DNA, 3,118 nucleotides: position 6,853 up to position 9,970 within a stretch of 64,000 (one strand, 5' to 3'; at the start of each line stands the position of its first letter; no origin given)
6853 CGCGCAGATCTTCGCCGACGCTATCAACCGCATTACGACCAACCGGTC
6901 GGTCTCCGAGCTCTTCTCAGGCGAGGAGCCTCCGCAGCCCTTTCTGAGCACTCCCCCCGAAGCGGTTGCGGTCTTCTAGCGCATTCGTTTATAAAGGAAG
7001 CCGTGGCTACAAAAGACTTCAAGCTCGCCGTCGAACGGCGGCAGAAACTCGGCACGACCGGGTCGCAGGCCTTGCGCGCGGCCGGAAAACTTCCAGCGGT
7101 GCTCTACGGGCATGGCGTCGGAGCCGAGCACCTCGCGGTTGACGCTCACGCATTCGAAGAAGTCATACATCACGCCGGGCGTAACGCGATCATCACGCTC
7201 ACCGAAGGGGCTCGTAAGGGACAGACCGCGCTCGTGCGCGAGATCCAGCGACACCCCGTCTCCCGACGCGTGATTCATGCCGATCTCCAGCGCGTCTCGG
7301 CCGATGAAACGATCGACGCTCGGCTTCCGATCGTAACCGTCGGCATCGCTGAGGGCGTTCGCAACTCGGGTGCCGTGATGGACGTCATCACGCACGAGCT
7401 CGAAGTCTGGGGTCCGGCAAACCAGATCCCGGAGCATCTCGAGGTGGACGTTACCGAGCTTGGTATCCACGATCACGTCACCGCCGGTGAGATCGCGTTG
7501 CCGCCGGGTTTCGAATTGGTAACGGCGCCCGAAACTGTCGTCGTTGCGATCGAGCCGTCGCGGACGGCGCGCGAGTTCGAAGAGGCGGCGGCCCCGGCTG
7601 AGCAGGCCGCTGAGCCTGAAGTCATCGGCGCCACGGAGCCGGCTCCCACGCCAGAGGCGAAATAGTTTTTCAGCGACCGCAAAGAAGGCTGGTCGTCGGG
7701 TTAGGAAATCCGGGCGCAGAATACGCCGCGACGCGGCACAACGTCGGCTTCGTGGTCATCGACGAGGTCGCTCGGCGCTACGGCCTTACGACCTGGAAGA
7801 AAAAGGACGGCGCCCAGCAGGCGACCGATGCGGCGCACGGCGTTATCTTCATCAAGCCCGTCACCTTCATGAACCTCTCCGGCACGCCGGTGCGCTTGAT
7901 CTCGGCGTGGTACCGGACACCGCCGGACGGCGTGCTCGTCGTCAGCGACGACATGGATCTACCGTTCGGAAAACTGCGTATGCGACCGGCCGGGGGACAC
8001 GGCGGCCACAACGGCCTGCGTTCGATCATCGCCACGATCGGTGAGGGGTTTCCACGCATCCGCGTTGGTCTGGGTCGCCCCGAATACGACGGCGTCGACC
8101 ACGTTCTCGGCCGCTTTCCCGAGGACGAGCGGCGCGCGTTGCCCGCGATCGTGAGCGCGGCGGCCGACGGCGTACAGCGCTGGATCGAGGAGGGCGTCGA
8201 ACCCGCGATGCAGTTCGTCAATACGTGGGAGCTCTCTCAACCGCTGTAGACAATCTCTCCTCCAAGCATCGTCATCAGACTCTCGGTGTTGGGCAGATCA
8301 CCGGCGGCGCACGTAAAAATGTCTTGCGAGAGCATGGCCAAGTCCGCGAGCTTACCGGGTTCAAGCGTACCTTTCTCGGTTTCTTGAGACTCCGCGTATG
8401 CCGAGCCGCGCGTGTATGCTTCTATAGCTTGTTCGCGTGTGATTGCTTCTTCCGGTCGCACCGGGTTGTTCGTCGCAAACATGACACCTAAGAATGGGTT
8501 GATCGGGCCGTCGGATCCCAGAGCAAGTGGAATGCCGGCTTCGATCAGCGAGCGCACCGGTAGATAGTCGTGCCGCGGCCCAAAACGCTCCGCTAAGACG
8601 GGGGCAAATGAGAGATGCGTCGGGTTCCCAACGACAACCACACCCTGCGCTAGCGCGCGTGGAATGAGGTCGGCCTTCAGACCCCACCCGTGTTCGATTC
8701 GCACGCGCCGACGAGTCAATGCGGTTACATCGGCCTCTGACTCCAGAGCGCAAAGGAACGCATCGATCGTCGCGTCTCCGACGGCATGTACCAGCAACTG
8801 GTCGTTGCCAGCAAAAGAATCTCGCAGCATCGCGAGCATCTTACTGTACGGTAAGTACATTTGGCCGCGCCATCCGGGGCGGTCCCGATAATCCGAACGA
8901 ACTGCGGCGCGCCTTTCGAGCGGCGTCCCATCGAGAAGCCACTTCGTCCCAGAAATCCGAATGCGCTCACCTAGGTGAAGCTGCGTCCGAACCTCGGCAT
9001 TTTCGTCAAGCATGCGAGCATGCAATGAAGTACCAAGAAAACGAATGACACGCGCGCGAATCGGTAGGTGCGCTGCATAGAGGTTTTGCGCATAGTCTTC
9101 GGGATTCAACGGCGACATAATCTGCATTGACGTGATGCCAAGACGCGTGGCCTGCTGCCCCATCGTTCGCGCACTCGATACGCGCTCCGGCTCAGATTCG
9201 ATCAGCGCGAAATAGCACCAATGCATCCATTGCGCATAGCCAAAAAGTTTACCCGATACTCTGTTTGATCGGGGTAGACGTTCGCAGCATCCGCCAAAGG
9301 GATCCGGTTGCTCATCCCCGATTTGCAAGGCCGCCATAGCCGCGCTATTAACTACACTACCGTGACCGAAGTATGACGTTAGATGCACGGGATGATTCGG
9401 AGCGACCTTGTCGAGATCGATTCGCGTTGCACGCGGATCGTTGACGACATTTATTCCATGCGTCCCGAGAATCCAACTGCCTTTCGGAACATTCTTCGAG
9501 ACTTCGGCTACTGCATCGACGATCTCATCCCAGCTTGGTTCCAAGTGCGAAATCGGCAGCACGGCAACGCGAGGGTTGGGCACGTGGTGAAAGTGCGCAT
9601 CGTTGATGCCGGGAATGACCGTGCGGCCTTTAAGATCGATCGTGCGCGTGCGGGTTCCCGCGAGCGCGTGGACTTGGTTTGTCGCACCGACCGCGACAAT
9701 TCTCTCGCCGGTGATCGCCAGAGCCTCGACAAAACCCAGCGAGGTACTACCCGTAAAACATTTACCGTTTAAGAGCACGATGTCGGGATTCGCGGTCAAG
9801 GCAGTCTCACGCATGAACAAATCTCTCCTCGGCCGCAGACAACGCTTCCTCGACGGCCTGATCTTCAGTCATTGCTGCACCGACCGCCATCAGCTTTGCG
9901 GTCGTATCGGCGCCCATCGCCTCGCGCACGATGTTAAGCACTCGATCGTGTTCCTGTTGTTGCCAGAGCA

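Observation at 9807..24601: Duplicated divergent cassette: HTH-NB-ARC-TPR regulator facing a battery of surface lipoproteins (candidate undescribed system)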

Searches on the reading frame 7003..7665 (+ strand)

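Call 48: search_protein_families(library=pfam, proteins=[window:7003-7665:+], max_evalue=0.00001)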
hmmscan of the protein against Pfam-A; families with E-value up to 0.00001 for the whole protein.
window:7003-7665:+ (220 aa): 2 families
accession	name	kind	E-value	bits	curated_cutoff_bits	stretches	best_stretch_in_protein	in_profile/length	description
PF01386.24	Ribosomal_L25p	-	3e-22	79.3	23.6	1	8-95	1-82/82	Ribosomal L25p family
PF14693.11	Ribosomal_TL5_C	-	3.1e-21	76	27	1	104-186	2-83/84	Ribosomal protein TL5, C-terminal domain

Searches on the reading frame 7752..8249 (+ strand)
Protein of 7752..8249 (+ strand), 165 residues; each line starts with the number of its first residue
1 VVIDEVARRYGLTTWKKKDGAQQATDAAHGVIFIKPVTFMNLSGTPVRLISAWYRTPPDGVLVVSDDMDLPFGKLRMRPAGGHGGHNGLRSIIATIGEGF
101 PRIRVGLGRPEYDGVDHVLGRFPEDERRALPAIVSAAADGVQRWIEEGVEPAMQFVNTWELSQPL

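Call 48: search_protein_families(library=pfam, proteins=[window:7752-8249:+], max_evalue=0.00001)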
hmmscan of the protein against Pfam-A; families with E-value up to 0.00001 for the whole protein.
window:7752-8249:+ (165 aa): 1 family
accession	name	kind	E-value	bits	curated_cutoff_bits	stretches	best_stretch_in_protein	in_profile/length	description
PF01195.25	Pept_tRNA_hydro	-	6.4e-45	153.7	27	1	1-157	22-183/183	Peptidyl-tRNA hydrolase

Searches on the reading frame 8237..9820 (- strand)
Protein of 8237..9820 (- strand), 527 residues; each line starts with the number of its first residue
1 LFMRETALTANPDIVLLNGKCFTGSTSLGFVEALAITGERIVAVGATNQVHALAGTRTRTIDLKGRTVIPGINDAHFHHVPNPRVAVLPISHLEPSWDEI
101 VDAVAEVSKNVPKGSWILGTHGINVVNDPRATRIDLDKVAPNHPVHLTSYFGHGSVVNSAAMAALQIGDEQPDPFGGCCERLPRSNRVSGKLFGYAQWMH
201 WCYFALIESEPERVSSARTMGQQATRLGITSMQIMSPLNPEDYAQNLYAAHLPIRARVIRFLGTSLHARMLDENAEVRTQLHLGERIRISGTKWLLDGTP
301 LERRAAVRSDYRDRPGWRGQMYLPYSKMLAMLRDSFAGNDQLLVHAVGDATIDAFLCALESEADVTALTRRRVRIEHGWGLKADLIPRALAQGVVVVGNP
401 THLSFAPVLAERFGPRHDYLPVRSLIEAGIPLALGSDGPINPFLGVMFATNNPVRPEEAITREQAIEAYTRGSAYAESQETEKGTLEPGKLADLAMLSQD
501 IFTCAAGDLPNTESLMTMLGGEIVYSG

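Call 4: search_protein_families(library=pfam, proteins=[window:8237-9820:-], max_evalue=0.01)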
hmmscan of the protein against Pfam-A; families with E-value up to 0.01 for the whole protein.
window:8237-9820:- (527 aa): 3 families
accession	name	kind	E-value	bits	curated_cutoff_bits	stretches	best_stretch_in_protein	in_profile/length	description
PF07969.17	Amidohydro_3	-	1.7e-65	222.8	29.7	1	59-525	1-472/472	Amidohydrolase family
PF01979.26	Amidohydro_1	-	3.6e-09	36.8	25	1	409-524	227-345/345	Amidohydrolase family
PF22039.1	HUTI_composite_bact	-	0.0067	16.5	25.5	0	33-50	2-19/26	Imidazolonepropionase-like composite domain, bacteria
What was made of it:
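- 8237..9814 (-): Amidohydro_3 amidohydrolase, translationally coupled to REG1 (start ATG overlaps the REG1 stop). It is a neighbour, conserved only in orthologous loci. Pfam 222.8 bits (call 4).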

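Call 5: search_protein_families(library=ncbifam, proteins=[window:8237-9820:-], max_evalue=0.01)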
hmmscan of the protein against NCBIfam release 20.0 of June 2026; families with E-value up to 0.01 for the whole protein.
window:8237-9820:- (527 aa): 22 families
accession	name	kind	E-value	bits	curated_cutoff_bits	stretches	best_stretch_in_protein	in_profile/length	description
TIGR01224.1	hutI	equivalog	2.5e-14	52.9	298.15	2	417-500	270-354/377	imidazolonepropionase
NF051886.1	XaaProDiPepCaul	equivalog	7.1e-10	38.5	500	1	33-83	20-68/398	Xaa-Pro dipeptidase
NF006055.0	PRK08203.1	equivalog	2.5e-09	36.2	532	1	421-502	308-395/455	8-oxoguanine deaminase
NF006056.0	PRK08204.1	subfamily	2.4e-08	33.2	391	2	34-78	27-66/449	hypothetical protein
NF005557.0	PRK07228.1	equivalog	3.9e-08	32.4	522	1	421-504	290-381/445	5'-deoxyadenosine deaminase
NF006689.0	PRK09237.1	equivalog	3e-07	29.4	371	1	13-81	4-68/383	amidohydrolase/deacetylase family metallohydrolase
NF006560.0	PRK09061.1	subfamily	2.4e-06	26.1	340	1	4-79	18-87/517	amidohydrolase family protein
NF006679.0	PRK09228.1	subfamily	3.6e-06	26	351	1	33-79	33-79/433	guanine deaminase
NF006549.0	PRK09045.1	equivalog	2.5e-05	23.1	540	0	421-498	294-379/444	TRZ/ATZ family hydrolase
NF011990.0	PRK15446.2-6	subfamily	7.9e-05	21.5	233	1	32-80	20-67/390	alpha-D-ribose 1-methylphosphonate 5-triphosphate diphosphatase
TIGR03314.1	Se_ssnA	subfamily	0.00043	19.2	455.5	1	33-79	22-67/441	putative selenium metabolism protein SsnA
NF009060.0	PRK12394.1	equivalog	0.0005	18.9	442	0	13-79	4-65/381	metallo-dependent hydrolase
TIGR03178.1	allantoinase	equivalog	0.00057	18.8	357.85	0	33-78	19-59/441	allantoinase AllB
NF005540.0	PRK07203.1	equivalog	0.00058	18.6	444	0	18-78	6-67/444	putative aminohydrolase SsnA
NF004636.0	PRK05985.1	subfamily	0.0011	17.8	408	0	32-78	18-60/398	amidohydrolase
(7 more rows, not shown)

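Call 6: search_protein_families(library=padloc, proteins=[window:8237-9820:-], max_evalue=0.01)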
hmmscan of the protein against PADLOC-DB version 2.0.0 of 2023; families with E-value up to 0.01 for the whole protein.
window:8237-9820:- (527 aa): 0 families
